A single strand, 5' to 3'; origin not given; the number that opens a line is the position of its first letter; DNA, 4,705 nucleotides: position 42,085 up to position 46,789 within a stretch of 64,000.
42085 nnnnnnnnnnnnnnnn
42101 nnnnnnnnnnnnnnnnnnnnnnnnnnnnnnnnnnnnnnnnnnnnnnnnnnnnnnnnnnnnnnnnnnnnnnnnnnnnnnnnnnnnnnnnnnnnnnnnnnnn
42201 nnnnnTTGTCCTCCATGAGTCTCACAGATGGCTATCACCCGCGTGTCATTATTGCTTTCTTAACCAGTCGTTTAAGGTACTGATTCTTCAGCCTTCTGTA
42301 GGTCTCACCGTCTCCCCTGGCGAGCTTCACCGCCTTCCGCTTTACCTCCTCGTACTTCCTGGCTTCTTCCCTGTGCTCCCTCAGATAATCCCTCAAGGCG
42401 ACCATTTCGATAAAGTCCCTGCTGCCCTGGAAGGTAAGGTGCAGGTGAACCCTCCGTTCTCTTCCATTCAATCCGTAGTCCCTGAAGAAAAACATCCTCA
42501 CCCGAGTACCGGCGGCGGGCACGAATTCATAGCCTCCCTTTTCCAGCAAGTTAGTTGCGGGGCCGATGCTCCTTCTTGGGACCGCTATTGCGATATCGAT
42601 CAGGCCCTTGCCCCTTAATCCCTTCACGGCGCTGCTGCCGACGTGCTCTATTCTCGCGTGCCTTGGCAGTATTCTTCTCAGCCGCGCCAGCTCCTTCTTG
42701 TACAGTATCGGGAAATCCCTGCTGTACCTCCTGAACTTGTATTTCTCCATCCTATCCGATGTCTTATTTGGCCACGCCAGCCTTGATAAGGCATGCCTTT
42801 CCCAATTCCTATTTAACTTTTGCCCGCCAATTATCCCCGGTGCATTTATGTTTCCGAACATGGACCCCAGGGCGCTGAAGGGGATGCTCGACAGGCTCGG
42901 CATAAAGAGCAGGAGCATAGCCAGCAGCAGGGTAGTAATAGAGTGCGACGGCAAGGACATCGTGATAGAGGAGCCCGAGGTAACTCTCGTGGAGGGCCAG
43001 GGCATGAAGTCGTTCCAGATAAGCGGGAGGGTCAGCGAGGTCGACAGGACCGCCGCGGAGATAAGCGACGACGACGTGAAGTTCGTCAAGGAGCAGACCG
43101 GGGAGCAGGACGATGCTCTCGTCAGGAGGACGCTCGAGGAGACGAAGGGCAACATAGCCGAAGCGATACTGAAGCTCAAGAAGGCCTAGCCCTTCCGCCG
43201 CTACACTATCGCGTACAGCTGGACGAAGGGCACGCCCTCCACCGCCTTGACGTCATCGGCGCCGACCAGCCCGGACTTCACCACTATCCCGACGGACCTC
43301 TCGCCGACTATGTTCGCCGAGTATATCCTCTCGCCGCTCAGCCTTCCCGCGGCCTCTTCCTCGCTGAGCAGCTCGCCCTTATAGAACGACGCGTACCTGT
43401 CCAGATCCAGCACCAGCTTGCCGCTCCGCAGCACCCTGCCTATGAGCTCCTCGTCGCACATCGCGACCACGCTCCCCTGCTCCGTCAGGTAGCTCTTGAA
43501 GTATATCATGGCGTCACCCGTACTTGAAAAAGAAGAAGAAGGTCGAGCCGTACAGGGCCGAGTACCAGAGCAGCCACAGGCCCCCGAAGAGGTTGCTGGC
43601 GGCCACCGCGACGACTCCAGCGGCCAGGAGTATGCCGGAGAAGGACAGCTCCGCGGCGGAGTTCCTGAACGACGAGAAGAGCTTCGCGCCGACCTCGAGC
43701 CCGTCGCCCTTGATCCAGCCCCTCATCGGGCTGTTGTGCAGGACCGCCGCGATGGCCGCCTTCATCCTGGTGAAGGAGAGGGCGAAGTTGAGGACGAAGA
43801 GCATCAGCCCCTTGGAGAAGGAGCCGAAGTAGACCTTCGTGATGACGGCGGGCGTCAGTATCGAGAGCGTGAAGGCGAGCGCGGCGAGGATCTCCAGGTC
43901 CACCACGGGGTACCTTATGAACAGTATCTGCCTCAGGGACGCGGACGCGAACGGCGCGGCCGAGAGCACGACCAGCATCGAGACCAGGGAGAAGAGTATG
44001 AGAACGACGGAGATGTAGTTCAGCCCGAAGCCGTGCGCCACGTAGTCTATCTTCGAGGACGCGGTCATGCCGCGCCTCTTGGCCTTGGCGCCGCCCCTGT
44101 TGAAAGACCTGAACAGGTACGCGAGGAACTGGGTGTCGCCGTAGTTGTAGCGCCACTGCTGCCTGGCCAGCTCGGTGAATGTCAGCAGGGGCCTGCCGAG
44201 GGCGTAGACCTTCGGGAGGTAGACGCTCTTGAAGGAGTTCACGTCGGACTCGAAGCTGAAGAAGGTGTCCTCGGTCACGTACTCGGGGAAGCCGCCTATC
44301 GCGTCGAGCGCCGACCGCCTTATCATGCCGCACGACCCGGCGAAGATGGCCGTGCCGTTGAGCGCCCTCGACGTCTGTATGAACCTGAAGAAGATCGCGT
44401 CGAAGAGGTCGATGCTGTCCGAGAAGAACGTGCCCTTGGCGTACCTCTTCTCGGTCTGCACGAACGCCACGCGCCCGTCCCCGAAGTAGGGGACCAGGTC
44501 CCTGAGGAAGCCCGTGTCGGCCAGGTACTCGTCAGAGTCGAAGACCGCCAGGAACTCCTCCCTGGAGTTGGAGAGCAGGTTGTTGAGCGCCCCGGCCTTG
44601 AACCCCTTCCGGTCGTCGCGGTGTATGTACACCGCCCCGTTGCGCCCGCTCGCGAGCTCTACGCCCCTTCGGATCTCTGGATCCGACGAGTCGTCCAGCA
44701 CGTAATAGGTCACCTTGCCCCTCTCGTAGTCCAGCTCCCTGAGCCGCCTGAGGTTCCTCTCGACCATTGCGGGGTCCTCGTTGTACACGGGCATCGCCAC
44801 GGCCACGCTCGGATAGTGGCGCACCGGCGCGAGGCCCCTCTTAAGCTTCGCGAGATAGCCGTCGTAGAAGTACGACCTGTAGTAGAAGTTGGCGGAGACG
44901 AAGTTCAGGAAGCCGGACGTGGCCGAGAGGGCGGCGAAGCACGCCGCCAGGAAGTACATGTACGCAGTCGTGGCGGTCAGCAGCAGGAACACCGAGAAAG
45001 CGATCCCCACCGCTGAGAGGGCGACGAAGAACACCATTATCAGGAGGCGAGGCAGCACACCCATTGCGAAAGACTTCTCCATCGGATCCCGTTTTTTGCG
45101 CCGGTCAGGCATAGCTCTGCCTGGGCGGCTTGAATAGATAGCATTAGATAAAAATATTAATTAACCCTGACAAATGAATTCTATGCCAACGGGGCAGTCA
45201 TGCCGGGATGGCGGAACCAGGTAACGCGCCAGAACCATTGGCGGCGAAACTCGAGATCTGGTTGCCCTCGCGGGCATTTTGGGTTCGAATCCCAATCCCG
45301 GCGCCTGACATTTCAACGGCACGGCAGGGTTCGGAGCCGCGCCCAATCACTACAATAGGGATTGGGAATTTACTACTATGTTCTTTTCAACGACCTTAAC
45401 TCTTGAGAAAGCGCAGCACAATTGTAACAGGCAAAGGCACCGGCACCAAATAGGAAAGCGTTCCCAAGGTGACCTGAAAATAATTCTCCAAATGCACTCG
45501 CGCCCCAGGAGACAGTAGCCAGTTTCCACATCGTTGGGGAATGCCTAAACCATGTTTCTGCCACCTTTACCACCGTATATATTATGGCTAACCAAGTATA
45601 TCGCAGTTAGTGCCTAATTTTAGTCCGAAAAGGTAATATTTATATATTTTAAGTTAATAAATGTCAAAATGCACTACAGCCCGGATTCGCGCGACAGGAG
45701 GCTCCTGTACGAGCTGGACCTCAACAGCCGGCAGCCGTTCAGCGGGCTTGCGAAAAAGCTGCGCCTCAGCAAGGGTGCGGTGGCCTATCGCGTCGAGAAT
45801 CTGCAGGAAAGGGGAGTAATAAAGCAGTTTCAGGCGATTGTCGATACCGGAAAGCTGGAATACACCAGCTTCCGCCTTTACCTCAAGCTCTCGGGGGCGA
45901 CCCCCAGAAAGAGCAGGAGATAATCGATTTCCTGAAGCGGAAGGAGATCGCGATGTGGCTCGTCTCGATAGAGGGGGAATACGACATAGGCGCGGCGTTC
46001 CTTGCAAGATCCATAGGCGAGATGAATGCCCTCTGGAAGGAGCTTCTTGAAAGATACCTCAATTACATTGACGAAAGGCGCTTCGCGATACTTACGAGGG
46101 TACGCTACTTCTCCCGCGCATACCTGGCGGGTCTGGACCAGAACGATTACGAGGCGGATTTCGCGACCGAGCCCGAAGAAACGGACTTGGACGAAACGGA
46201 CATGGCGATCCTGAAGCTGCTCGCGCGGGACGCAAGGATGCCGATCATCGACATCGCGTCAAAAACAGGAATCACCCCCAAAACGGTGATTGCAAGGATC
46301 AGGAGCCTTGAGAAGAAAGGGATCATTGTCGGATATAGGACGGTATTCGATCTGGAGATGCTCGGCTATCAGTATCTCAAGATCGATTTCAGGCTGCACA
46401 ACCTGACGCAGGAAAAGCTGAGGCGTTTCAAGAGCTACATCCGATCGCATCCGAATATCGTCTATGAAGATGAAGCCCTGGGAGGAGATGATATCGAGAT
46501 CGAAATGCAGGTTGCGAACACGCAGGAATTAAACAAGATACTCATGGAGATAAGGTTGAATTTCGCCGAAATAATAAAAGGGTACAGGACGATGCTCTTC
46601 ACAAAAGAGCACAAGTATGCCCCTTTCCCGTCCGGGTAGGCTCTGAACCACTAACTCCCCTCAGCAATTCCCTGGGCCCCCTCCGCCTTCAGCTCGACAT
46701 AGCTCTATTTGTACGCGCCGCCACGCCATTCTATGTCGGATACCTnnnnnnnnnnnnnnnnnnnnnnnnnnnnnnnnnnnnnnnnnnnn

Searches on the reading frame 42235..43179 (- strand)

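Call 10: search_protein_families(library=pfam, proteins=[window:42235-43179:-], max_evalue=0.001)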
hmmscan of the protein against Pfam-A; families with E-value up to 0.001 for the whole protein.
window:42235-43179:- (314 aa): 1 family
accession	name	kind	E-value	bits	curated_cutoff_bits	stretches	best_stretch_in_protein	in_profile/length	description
PF04229.20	GrpB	-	7.9e-32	111.1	25.5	1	151-307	6-158/159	GrpB protein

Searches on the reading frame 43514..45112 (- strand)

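Call 10: search_protein_families(library=pfam, proteins=[window:43514-45112:-], max_evalue=0.001)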
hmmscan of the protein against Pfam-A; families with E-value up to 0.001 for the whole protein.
window:43514-45112:- (532 aa): 4 families
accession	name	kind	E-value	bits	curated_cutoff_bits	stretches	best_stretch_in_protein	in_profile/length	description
PF00535.33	Glycos_transf_2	-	5e-19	69.3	23.3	1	105-272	2-167/168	Glycosyl transferase family 2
PF13641.12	Glyco_tranf_2_3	-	5.2e-15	56.5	27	1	101-321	1-226/230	Glycosyltransferase like family 2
PF13632.12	Glyco_trans_2_3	-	8.9e-15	55.5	27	1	191-382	5-186/198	Glycosyl transferase family group 2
PF13506.12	Glyco_transf_21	-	8.6e-07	29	21.7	1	172-321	18-171/174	Glycosyl transferase family 21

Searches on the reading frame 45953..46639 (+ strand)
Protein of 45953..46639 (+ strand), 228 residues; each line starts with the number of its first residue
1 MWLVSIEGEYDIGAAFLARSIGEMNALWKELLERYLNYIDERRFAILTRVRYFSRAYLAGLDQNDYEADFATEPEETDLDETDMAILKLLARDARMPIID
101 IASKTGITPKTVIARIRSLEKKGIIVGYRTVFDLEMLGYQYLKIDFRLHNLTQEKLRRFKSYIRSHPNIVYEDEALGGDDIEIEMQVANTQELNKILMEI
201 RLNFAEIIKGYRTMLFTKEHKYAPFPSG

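Call 10: search_protein_families(library=pfam, proteins=[window:45953-46639:+], max_evalue=0.001)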
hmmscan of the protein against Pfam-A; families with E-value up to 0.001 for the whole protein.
window:45953-46639:+ (228 aa): 5 families
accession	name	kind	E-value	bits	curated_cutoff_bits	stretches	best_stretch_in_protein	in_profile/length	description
PF13412.12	HTH_24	-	2.7e-15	56.1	21.9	1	79-125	1-47/48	Winged helix-turn-helix DNA-binding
PF13404.12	HTH_AsnC-type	-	3.8e-13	49.5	27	1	79-120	1-42/42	AsnC-type helix-turn-helix domain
PF01037.27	AsnC_trans_reg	-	1.1e-05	25.6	25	0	152-201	6-57/73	Lrp/AsnC ligand binding domain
PF01047.28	MarR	-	2.1e-05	24.8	24.6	1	81-125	3-47/59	MarR family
PF22451.2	NirdL-like_HTH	-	0.00049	20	27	0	100-125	21-46/47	Siroheme decarboxylase NirDL-like HTH domain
